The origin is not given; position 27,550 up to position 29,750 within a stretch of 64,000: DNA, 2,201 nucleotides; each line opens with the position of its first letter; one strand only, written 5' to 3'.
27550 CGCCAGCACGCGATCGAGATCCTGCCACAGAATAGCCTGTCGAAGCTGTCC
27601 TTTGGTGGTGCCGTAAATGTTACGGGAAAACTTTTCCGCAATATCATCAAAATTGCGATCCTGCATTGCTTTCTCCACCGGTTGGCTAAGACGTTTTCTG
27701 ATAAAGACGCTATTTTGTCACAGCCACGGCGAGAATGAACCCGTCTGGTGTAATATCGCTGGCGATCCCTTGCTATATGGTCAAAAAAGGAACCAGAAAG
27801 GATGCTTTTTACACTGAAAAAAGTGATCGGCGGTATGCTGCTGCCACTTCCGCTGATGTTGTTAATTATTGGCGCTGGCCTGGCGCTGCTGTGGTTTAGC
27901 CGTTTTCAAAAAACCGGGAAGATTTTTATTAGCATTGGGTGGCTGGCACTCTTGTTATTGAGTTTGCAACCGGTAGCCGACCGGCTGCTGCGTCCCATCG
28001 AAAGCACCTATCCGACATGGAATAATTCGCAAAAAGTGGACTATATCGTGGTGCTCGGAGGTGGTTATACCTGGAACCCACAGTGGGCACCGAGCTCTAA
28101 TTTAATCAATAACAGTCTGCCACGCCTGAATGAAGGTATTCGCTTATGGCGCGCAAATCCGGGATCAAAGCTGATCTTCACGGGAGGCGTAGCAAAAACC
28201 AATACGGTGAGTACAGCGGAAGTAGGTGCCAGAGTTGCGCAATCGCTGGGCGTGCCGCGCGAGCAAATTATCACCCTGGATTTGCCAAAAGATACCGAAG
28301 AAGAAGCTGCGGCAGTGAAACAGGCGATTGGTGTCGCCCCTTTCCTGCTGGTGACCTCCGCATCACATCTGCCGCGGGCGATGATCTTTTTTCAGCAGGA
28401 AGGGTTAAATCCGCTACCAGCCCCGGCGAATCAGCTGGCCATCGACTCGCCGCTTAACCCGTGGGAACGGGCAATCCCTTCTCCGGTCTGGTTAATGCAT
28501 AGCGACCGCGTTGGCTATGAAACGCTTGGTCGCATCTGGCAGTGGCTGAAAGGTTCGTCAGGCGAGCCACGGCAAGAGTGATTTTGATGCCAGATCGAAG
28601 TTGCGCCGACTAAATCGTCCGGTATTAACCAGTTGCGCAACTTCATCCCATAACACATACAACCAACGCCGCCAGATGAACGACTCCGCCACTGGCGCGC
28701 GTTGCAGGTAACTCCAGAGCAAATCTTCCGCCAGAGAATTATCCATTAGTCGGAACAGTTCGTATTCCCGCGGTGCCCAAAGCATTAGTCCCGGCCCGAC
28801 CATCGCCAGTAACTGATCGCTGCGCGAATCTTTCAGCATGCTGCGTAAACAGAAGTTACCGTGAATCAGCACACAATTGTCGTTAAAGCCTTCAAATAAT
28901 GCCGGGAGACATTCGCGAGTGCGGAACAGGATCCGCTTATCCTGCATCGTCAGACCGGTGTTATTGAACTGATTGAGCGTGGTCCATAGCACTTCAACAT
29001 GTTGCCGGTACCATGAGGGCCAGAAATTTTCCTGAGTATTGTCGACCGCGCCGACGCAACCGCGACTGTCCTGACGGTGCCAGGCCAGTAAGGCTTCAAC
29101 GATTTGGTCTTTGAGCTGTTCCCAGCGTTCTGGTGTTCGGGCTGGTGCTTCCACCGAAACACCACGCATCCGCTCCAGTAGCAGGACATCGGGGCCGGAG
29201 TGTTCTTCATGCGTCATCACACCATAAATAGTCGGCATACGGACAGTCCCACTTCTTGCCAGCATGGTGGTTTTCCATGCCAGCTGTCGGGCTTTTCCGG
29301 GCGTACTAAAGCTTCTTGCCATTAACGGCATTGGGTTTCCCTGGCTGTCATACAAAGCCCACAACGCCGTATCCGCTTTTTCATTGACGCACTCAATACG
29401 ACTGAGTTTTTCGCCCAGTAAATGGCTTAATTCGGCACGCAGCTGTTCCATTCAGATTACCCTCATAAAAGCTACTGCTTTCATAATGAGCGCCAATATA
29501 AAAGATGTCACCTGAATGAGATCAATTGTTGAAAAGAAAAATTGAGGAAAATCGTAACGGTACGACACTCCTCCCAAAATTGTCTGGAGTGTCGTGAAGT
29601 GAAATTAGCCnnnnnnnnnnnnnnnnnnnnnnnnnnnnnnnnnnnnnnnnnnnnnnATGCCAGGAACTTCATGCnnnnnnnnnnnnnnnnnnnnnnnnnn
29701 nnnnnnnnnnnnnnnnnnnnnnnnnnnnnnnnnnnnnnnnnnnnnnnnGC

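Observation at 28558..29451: YcbJ has a kinase-like fold signature but degenerate catalytic motifs (possible pseudokinase)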

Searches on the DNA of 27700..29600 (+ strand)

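Call 13: search_dna_similar(query=window:27700-29600:+, collection=ecoli_genomes, mode=near, max_rows=5)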
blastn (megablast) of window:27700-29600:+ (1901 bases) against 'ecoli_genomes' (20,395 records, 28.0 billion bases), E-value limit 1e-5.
Records with a match: 5425; places in all: 5433; records where one place covers at least 80% of the query: 5422.
Genomes with a match: 5425 of 5426; with a place that covers at least 80% of the query: 5422. Places per genome that has any: lowest 1, median 1, highest 2. On chromosomes: 5429 places; on plasmids: 4.
Best place of each record, by identity: 95-99% 5425.
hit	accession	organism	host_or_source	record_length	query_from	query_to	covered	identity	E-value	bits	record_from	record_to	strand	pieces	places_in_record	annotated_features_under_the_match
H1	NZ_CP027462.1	Escherichia coli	missing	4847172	1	1901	100%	98.7%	0e+0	3373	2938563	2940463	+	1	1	ycbJ: YcbJ family phosphotransferase | elyC: envelope biogenesis factor ElyC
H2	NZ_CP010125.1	Escherichia coli strain C8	cow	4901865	1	1901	100%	98.7%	0e+0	3373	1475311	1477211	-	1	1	ycbJ: YcbJ family phosphotransferase | elyC: envelope biogenesis factor ElyC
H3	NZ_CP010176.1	Escherichia coli strain H10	not applicable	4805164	1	1901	100%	98.7%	0e+0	3373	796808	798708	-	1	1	ycbJ: YcbJ family phosphotransferase | elyC: envelope biogenesis factor ElyC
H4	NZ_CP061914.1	Escherichia coli strain SMBL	Goat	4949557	1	1901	100%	98.7%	0e+0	3373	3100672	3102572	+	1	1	ycbJ: YcbJ family phosphotransferase | elyC: envelope biogenesis factor ElyC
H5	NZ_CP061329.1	Escherichia coli strain EC93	Rattus norvegicus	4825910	1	1901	100%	98.7%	0e+0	3373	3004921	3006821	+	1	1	ycbJ: YcbJ family phosphotransferase | elyC: envelope biogenesis factor ElyC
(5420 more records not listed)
